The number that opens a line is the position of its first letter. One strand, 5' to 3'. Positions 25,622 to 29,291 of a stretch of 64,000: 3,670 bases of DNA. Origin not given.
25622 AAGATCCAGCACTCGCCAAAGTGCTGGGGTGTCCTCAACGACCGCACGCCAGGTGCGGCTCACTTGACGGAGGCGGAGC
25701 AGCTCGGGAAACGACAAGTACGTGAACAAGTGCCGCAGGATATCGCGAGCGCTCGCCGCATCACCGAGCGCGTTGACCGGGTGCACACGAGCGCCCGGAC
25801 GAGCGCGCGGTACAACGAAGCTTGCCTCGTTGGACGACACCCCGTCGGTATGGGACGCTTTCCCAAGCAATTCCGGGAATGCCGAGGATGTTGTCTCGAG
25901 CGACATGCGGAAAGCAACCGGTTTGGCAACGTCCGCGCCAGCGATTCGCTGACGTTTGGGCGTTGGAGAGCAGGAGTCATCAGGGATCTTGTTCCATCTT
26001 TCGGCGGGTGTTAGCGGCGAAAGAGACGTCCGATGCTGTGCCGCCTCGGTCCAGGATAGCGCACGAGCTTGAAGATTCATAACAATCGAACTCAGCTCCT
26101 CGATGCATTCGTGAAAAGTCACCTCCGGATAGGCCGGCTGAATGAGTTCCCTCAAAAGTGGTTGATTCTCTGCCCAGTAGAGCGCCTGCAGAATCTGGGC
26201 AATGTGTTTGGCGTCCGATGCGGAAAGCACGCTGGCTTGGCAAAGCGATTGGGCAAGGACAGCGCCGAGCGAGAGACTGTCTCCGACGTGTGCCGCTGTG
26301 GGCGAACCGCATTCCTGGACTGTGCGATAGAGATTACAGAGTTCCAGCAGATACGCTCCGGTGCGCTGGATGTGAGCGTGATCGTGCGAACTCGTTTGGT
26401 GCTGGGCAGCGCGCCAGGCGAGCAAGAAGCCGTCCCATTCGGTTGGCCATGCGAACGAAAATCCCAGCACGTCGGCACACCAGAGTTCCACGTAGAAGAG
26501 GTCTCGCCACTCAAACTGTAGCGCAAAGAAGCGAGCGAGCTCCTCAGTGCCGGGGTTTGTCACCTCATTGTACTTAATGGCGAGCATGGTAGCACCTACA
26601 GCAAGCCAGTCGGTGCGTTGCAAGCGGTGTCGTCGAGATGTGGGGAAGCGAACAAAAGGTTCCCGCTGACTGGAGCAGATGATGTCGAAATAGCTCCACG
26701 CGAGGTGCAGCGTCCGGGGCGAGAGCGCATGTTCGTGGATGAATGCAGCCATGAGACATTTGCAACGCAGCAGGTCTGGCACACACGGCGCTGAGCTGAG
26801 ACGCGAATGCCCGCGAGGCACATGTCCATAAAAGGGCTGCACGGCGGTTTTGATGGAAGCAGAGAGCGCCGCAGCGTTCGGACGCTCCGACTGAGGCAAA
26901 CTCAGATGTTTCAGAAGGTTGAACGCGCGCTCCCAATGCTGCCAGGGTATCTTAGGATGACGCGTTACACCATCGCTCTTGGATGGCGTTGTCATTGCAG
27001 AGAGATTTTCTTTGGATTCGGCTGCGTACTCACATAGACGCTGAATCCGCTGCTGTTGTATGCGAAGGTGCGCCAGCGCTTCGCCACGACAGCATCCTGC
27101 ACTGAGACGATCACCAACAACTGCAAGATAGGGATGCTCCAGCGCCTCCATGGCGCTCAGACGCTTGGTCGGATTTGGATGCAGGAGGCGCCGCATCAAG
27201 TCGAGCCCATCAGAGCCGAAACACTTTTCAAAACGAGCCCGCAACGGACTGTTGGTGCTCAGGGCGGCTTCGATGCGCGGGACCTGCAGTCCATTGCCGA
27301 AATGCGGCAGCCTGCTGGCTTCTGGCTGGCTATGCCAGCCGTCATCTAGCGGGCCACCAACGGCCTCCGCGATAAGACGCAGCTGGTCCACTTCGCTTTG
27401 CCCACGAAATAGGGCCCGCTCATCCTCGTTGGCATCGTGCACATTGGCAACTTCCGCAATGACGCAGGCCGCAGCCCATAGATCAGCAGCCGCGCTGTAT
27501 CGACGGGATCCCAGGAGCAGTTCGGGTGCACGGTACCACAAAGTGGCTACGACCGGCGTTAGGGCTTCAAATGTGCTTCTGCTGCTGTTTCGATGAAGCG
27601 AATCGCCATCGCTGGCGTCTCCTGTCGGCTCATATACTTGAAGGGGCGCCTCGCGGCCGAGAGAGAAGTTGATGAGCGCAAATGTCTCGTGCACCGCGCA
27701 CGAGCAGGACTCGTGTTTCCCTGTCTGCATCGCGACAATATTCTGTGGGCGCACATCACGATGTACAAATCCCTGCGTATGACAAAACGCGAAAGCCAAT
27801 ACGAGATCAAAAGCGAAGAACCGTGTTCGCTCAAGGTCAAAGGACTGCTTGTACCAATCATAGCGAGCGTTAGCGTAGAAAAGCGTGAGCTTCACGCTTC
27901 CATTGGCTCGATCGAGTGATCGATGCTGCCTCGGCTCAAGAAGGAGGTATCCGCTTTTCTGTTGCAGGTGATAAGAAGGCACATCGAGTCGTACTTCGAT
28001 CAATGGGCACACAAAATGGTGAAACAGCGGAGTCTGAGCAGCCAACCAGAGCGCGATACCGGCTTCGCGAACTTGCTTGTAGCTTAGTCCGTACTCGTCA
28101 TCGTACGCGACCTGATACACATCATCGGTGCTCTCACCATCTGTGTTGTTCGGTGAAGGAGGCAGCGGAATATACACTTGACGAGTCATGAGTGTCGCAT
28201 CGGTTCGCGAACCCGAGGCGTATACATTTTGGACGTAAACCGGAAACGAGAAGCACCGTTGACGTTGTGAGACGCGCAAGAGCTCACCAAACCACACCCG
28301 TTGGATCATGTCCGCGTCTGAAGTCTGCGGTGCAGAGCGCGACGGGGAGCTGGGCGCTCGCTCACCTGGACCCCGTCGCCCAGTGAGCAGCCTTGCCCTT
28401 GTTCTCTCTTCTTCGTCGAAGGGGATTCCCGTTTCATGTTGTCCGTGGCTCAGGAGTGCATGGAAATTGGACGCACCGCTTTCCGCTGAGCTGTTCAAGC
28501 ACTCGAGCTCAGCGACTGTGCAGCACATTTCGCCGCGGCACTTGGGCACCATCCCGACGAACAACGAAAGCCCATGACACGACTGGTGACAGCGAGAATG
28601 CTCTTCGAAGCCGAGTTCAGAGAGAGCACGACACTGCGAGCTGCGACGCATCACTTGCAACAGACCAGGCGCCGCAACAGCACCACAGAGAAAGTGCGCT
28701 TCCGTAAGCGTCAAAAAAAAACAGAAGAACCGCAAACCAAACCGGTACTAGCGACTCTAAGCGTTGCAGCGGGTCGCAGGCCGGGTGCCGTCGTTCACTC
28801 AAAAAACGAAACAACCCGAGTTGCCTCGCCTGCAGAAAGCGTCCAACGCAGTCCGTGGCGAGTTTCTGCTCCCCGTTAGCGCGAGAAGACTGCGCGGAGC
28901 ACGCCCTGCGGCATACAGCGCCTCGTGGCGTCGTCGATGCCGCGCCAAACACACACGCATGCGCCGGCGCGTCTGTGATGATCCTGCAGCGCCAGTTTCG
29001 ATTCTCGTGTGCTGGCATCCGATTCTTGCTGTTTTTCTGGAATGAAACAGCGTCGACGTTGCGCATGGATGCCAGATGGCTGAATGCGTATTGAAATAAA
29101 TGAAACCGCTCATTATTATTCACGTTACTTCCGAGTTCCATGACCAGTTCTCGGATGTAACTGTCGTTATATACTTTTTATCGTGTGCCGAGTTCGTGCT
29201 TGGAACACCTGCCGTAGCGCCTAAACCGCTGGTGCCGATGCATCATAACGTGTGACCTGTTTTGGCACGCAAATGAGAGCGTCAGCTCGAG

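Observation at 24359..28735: A 1458-codon ORF combining a degenerate CDK-like kinase, a cyclin-box-like region, an F-box and LRRs in one frame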

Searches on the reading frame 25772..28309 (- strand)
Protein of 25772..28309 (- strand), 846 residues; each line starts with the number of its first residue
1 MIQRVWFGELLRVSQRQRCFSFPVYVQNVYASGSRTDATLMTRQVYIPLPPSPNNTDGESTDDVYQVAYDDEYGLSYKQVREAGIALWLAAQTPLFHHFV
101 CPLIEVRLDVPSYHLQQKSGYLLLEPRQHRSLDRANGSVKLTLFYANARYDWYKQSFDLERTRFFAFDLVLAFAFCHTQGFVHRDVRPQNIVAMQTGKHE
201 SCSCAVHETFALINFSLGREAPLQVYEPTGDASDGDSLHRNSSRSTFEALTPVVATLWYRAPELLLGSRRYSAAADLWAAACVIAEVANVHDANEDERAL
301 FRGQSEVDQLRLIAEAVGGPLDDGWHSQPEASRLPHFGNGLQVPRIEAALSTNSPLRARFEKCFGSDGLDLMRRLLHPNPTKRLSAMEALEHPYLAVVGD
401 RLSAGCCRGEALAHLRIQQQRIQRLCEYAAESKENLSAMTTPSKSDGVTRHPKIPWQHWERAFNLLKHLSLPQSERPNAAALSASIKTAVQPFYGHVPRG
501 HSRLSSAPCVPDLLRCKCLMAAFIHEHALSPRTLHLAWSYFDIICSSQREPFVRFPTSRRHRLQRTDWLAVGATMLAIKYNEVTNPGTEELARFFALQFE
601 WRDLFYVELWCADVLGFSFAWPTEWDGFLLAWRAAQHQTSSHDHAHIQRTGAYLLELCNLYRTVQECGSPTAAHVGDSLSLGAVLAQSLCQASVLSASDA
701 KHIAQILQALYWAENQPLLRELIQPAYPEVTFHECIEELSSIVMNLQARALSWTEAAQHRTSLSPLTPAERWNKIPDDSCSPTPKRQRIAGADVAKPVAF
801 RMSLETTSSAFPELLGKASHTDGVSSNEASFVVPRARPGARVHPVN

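Call 33: predict_structure(alignment_id=A2)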
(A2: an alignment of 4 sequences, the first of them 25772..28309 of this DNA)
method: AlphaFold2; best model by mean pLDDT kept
length: 846 residues; sequences in the alignment: 4
mean_pLDDT: 46.1   pTM: 0.33
mean pLDDT of the five models: 46.1, 42.3, 41.5, 38.6, 38.2
residues with pLDDT >= 90: 0; 70-90: 151; 50-70: 190; < 50: 505
segments of 3 or more residues with pLDDT < 50: 1-274, 290-303, 317-344, 405-407, 434-450, 467-506, 549-562, 618-621, 666-676, 755-846
pLDDT, mean of each block of 10 residues (from residue 1): 31 38 37 32 36 31 25 31 35 28 23 25 28 29 22 26 29 32 28 25 25 24 24 28 28 31 31 50 56 40 50 52 31 30 53 73 70 70 72 55 51 67 72 47 41 56 48 31 25 25 43 71 69 68 63 39 65 72 57 64 64 54 63 67 77 81 52 48 82 72 84 79 75 86 78 45 36 30 27 27 25 24 24 26 28
secondary structure, 60 per line:
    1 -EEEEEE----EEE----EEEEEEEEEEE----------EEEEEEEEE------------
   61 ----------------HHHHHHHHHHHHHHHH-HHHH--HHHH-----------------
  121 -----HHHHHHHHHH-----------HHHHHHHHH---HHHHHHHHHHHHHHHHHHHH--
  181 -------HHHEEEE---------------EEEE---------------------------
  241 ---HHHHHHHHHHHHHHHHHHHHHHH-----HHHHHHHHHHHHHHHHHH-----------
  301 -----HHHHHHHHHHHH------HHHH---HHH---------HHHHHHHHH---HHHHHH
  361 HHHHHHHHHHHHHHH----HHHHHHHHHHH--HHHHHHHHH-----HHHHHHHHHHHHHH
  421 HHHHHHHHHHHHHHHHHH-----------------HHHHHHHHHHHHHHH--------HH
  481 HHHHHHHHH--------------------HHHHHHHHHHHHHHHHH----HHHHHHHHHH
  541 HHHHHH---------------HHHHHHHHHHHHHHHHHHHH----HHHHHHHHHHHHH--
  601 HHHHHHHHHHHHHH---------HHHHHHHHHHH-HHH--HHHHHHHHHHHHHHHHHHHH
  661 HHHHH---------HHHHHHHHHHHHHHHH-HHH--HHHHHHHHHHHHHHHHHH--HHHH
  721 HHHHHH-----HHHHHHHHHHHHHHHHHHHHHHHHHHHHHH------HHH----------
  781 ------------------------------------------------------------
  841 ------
elements in order (helices of 4 or more, strands of 3 or more residues): E2-7 E12-14 E19-29 E40-48 H77-92 H94-97 H100-103 H126-135 H147-155 H159-178 E191-194 E210-213 H244-266 H272-289 H306-317 H324-327 H343-351 H355-375 H380-390 H393-401 H407-438 H456-470 H479-489 H510-526 H531-546 H562-581 H586-598 H601-614 H624-634 H641-665 H675-690 H697-714 H717-726 H732-761

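Call 37: fold_search(model_id=the predicted structure, library=pdb)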
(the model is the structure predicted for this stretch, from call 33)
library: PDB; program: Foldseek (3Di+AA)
matches with E <= 10: 245; with E <= 0.001: 0
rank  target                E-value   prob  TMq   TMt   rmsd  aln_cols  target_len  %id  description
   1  6gub_B                3.3e-03  1.00  0.11  0.33  16.3       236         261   18  CDK2/CyclinA in complex with Flavopiridol (released 2018-12-05)
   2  9et9_D                4.7e-03  1.00  0.11  0.33  16.2       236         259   18  CDK2-cyclin A in complex with FragLite 4 (released 2025-04-09)
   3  3qhr_B                4.7e-03  1.00  0.11  0.33  16.2       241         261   18  Structure of a pCDK2/CyclinA transition-state mimic (released 2011-05-25)
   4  2wpa_D                4.9e-03  1.00  0.11  0.34  16.0       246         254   18  Optimisation of 6,6-Dimethyl Pyrrolo 3,4-c pyrazoles: Identification of PHA-793887, a Potent CDK Inhibitor Suitable fo (released 2010-02-23)
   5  4bcn_D                4.9e-03  1.00  0.11  0.34  16.2       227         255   17  Structure of CDK2 in complex with cyclin A and a 2-amino-4-heteroaryl- pyrimidine inhibitor (released 2013-03-06)
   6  7ack_D                4.9e-03  1.00  0.11  0.34  16.5       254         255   18  CDK2/cyclin A2 in complex with an imidazo[1,2-c]pyrimidin-5-one inhibitor (released 2021-03-24)
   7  4bcq_D                5.8e-03  1.00  0.11  0.32  17.1       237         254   17  Structure of CDK2 in complex with cyclin A and a 2-amino-4-heteroaryl- pyrimidine inhibitor (released 2013-01-09)
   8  3dog_D                6.0e-03  1.00  0.11  0.33  16.0       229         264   18  Structure of Thr 160 phosphorylated CDK2/cyclin A in complex with the inhibitor N-&-N1 (released 2008-09-30)
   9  9esj_B                6.5e-03  1.00  0.11  0.33  16.4       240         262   17  CDK2-cyclin A in complex with FragLite 31 (released 2025-04-09)
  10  4bco_D                7.1e-03  1.00  0.11  0.34  16.7       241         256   16  Structure of CDK2 in complex with cyclin A and a 2-amino-4-heteroaryl- pyrimidine inhibitor (released 2013-01-09)
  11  2g9x_B                7.8e-03  1.00  0.11  0.33  16.2       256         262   16  Structure of Thr 160 phosphorylated CDK2/cyclin A in complex with the inhibitor NU6271 (released 2006-05-23)
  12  4bcm_D                8.1e-03  1.00  0.11  0.36  16.3       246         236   16  Structure of CDK2 in complex with cyclin A and a 2-amino-4-heteroaryl- pyrimidine inhibitor (released 2013-03-06)
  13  3ddp_D                8.5e-03  1.00  0.11  0.32  16.0       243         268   18  Structure of phosphorylated Thr160 CDK2/cyclin A in complex with the inhibitor CR8 (released 2008-07-22)
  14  4cfv_B                8.5e-03  1.00  0.11  0.33  16.3       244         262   18  Structure-based design of C8-substituted O6-cyclohexylmethoxyguanine CDK1 and 2 inhibitors. (released 2014-12-10)
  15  4cfu_D                9.2e-03  1.00  0.11  0.33  16.2       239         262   18  Structure-based design of C8-substituted O6-cyclohexylmethoxyguanine CDK1 and 2 inhibitors. (released 2014-12-10)
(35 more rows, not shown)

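Call 54: predict_structure(alignment_id=A4)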
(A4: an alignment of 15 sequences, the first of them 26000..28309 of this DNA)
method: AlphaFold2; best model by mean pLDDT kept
length: 770 residues; sequences in the alignment: 15
mean_pLDDT: 65.1   pTM: 0.52
mean pLDDT of the five models: 65.1, 60.7, 60.4, 56.3, 54.7
residues with pLDDT >= 90: 69; 70-90: 315; 50-70: 170; < 50: 216
segments of 3 or more residues with pLDDT < 50: 1-39, 52-75, 112-135, 221-256, 344-351, 430-456, 471-505, 667-672, 755-770
pLDDT, mean of each block of 10 residues (from residue 1): 29 33 39 37 60 43 35 52 71 80 69 36 31 49 75 77 93 87 83 70 77 74 35 36 33 50 69 85 85 68 68 66 56 60 49 69 86 85 88 92 86 86 63 42 35 46 56 40 38 30 55 88 88 89 77 57 78 83 68 85 73 67 80 67 82 91 66 63 87 77 87 81 83 84 75 49 36
secondary structure, 60 per line:
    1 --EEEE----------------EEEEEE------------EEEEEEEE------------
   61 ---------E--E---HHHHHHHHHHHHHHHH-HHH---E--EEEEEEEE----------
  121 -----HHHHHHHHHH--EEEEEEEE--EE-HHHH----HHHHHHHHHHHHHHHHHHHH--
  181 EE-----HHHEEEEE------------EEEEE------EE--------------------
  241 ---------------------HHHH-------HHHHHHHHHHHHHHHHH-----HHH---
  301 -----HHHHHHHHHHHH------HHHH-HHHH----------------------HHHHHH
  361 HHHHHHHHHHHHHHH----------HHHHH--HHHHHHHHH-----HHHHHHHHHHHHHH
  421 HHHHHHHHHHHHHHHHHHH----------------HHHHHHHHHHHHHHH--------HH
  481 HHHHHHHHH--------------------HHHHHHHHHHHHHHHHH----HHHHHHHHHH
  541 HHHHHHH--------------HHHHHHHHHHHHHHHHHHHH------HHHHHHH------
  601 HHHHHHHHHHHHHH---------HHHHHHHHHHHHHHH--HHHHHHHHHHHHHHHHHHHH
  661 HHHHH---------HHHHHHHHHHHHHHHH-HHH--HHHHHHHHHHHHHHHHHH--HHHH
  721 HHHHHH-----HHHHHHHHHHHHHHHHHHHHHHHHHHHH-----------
elements in order (helices of 4 or more, strands of 3 or more residues): E3-6 E23-28 E41-48 H77-92 E103-110 H126-135 E138-145 H151-154 H159-178 E191-195 E208-212 H262-265 H273-289 H306-317 H324-327 H329-332 H355-375 H386-390 H393-401 H407-439 H456-470 H479-489 H510-526 H531-547 H562-581 H588-594 H601-614 H624-638 H641-665 H675-690 H697-714 H717-726 H732-759

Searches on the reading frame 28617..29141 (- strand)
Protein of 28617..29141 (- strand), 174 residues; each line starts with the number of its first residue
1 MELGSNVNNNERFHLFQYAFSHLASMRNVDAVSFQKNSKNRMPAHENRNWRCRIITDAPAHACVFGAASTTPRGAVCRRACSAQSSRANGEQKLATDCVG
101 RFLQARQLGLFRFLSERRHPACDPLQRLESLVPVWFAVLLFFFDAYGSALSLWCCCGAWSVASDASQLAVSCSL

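Call 29: search_protein_families(library=pfam, proteins=[window:28617-29141:-], max_evalue=0.001)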
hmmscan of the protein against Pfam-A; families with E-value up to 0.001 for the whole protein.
window:28617-29141:- (174 aa): 0 families
